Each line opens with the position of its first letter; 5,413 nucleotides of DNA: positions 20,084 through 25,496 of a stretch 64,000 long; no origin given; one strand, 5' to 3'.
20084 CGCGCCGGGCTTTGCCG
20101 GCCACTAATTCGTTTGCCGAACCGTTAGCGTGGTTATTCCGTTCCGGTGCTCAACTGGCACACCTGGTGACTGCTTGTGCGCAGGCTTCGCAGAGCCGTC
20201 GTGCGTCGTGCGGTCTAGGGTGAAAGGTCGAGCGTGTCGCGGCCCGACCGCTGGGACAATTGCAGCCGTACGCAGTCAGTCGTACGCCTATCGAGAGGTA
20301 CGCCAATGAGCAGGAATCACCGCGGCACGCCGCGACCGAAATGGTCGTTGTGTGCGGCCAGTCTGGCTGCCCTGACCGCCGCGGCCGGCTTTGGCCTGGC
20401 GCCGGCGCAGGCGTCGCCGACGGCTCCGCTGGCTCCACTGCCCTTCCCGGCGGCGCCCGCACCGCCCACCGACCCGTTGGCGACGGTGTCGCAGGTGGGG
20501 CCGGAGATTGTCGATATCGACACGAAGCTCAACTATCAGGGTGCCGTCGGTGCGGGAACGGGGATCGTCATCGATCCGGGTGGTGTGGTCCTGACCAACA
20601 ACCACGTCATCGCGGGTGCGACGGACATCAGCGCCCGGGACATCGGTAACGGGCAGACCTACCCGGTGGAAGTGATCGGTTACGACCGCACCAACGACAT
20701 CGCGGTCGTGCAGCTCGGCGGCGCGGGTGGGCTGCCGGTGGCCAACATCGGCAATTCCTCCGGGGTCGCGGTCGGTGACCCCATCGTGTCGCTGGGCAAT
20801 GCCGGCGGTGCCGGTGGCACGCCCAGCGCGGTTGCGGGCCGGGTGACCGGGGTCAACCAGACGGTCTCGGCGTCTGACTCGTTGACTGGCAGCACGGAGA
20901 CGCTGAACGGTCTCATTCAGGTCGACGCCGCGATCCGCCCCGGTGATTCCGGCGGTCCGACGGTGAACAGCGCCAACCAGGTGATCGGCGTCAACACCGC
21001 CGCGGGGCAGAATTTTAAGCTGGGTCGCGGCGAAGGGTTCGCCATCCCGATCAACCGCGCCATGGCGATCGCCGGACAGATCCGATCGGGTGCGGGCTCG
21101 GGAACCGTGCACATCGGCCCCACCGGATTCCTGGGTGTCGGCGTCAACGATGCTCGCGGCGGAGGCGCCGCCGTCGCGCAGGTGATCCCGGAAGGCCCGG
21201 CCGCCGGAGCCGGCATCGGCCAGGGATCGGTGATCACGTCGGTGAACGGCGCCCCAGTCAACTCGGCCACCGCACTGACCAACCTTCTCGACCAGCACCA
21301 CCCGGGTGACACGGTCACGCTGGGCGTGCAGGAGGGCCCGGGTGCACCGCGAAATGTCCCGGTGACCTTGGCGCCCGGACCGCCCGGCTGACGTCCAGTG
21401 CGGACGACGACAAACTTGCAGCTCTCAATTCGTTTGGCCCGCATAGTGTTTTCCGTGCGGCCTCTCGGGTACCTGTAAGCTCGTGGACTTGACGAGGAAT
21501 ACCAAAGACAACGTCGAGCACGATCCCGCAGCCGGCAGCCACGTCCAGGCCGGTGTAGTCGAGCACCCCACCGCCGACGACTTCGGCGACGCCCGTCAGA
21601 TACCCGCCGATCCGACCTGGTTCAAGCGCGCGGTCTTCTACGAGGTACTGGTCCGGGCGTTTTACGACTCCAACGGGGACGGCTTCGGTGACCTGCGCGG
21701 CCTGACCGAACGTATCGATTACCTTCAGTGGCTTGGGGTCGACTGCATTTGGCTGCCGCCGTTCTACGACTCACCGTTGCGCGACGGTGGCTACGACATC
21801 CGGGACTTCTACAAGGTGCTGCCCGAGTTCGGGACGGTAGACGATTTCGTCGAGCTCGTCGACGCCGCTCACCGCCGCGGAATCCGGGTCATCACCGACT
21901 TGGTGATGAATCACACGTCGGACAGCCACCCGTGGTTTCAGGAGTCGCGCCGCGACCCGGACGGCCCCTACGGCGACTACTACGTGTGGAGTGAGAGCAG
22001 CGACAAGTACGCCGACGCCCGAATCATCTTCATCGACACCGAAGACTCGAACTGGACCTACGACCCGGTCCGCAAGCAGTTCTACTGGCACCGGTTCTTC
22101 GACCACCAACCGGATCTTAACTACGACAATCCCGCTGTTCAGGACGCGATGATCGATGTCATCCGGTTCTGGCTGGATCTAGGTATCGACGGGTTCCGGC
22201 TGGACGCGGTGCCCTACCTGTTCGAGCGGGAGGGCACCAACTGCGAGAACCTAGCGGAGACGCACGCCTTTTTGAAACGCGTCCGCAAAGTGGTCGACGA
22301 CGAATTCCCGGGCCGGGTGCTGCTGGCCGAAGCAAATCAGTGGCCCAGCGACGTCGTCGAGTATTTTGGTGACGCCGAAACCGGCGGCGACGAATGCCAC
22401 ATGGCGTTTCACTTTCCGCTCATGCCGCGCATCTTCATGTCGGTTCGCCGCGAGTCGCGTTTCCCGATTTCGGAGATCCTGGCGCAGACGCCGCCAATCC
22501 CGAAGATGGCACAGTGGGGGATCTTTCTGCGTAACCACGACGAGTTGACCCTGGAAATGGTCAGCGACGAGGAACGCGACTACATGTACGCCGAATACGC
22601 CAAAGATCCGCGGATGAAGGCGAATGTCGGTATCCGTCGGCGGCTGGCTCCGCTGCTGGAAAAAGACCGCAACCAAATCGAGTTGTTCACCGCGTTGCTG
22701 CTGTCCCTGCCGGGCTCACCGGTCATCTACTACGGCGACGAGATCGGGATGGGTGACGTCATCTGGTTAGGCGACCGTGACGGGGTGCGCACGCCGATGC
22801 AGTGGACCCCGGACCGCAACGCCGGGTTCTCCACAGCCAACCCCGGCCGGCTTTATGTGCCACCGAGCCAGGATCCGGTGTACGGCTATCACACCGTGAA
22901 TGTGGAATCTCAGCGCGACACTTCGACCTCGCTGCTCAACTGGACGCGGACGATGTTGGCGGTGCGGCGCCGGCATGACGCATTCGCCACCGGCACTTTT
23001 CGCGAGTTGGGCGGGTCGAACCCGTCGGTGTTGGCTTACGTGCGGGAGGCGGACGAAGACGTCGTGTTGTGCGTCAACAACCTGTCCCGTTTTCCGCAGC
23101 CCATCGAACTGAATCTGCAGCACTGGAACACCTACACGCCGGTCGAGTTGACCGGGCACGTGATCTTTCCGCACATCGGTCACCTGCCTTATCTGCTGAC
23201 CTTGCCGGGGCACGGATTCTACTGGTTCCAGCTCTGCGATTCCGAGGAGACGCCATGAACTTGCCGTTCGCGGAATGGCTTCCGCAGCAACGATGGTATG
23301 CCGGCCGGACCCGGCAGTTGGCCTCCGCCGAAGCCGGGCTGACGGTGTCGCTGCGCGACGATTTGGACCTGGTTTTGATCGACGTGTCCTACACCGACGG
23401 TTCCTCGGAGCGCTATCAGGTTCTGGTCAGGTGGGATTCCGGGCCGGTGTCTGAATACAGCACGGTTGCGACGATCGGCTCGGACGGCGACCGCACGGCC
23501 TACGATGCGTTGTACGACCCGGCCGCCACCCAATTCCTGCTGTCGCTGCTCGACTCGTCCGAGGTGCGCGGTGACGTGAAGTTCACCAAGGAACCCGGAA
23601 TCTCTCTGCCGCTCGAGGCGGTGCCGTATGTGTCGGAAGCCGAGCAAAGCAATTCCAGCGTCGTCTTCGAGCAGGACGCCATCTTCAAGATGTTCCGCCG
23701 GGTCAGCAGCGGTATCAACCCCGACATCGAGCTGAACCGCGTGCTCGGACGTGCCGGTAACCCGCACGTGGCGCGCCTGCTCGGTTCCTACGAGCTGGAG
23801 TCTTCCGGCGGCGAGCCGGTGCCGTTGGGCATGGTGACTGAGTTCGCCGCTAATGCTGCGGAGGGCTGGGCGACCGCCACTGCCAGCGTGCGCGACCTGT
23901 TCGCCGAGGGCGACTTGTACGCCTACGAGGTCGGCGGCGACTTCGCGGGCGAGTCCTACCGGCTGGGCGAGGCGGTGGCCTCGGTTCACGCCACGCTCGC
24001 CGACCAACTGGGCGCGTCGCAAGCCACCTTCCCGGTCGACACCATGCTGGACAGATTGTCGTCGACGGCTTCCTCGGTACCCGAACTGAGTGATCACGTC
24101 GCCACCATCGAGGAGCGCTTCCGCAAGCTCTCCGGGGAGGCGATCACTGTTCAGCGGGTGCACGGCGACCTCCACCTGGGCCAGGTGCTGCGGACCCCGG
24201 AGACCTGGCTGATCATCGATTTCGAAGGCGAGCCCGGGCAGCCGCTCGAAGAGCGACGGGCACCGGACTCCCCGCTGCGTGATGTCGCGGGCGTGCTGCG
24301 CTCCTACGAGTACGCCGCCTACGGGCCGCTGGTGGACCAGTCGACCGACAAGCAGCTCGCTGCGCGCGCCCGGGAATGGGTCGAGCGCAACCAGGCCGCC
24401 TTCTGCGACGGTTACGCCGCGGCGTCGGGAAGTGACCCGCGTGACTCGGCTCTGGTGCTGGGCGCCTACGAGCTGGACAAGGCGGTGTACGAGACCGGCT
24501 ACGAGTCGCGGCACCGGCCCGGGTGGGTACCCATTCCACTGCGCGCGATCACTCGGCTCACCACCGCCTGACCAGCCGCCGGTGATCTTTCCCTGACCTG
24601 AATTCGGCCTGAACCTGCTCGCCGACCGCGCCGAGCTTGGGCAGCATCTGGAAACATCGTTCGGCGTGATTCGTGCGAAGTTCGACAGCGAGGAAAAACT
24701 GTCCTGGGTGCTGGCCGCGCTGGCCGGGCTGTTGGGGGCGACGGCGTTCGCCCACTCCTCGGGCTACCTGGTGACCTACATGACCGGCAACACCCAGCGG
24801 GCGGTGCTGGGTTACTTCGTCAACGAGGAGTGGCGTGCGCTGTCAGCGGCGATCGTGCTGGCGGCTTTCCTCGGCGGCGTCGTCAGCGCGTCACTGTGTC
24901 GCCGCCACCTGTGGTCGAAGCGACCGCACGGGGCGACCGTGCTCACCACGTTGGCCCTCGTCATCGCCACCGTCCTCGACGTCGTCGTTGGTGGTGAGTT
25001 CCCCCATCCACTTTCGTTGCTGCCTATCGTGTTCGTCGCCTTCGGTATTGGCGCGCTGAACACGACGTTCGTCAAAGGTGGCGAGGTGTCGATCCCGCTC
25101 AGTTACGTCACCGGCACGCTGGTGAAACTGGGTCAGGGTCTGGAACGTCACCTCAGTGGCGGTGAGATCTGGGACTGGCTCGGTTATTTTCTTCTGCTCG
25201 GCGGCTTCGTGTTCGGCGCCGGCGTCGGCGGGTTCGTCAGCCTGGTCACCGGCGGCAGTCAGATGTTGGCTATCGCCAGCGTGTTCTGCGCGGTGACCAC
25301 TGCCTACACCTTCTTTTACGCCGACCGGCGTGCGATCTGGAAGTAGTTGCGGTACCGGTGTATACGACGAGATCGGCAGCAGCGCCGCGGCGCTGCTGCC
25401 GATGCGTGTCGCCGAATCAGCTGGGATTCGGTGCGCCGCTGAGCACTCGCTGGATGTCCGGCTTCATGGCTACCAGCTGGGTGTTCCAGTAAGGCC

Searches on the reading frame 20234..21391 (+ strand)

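Call 72: search_protein_families(library=pfam, proteins=[window:20234-21391:+], max_evalue=0.00001)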
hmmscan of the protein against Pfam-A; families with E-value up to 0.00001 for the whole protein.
window:20234-21391:+ (385 aa): 5 families
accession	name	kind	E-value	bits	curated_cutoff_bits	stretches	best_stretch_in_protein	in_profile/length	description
PF13365.12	Trypsin_2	-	8.3e-27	95.1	27.6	1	108-253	1-144/144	Trypsin-like peptidase domain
PF13180.12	PDZ_2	-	4.2e-14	53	27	1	298-367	1-69/80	PDZ domain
PF00089.32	Trypsin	-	1.7e-13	51.4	20.6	1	106-277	19-217/220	Trypsin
PF00595.29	PDZ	-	3.3e-08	34.2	23.2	1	296-366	11-81/81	PDZ domain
PF17820.7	PDZ_6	-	7.1e-07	29.3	27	1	314-366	2-53/54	PDZ domain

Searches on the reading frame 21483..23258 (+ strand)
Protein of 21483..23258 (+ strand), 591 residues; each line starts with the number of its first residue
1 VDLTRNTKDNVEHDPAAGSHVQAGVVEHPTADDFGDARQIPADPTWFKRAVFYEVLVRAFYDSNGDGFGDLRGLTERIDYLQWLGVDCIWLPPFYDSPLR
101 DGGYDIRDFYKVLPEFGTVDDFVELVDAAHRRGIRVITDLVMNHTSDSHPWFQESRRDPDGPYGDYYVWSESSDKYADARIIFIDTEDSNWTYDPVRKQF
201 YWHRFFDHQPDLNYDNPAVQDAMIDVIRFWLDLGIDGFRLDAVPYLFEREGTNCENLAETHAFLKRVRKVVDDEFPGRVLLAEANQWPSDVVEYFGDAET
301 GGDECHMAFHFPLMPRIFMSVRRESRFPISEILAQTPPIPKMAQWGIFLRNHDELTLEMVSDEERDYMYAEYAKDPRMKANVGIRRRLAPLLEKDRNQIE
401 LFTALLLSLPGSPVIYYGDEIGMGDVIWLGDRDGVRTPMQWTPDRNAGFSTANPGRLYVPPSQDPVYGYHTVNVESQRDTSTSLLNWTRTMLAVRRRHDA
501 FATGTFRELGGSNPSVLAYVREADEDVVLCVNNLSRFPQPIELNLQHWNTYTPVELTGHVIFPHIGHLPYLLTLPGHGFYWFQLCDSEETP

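Call 72: search_protein_families(library=pfam, proteins=[window:21483-23258:+], max_evalue=0.00001)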
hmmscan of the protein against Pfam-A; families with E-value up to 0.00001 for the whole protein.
window:21483-23258:+ (591 aa): 2 families
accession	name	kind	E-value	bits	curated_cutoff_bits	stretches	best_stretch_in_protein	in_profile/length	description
PF00128.31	Alpha-amylase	-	2.6e-96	324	22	1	55-504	2-446/446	Alpha amylase, catalytic domain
PF16657.11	Malt_amylase_C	-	3.3e-23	82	27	1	504-581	1-75/75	Maltogenic Amylase, C-terminal domain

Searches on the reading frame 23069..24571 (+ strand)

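Call 72: search_protein_families(library=pfam, proteins=[window:23069-24571:+], max_evalue=0.00001)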
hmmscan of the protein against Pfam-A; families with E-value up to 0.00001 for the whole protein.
window:23069-24571:+ (500 aa): 1 family
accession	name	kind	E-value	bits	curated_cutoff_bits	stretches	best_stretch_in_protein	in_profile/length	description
PF18085.6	Mak_N_cap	-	4.6e-15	56.8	22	1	70-150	1-87/87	Maltokinase N-terminal cap domain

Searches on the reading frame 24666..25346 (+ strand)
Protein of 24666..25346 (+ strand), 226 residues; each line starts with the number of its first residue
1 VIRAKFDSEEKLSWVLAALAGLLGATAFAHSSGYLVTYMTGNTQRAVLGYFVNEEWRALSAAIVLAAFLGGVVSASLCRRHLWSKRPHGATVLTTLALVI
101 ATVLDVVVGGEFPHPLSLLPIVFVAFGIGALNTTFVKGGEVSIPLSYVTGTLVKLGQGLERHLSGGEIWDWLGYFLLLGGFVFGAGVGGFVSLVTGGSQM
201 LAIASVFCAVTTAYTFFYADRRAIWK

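Call 72: search_protein_families(library=pfam, proteins=[window:24666-25346:+], max_evalue=0.00001)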
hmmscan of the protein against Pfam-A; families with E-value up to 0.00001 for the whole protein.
window:24666-25346:+ (226 aa): 1 family
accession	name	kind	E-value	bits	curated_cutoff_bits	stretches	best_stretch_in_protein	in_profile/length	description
PF06912.16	DUF1275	-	1e-30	107.4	25.4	1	12-213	1-192/193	Protein of unknown function (DUF1275)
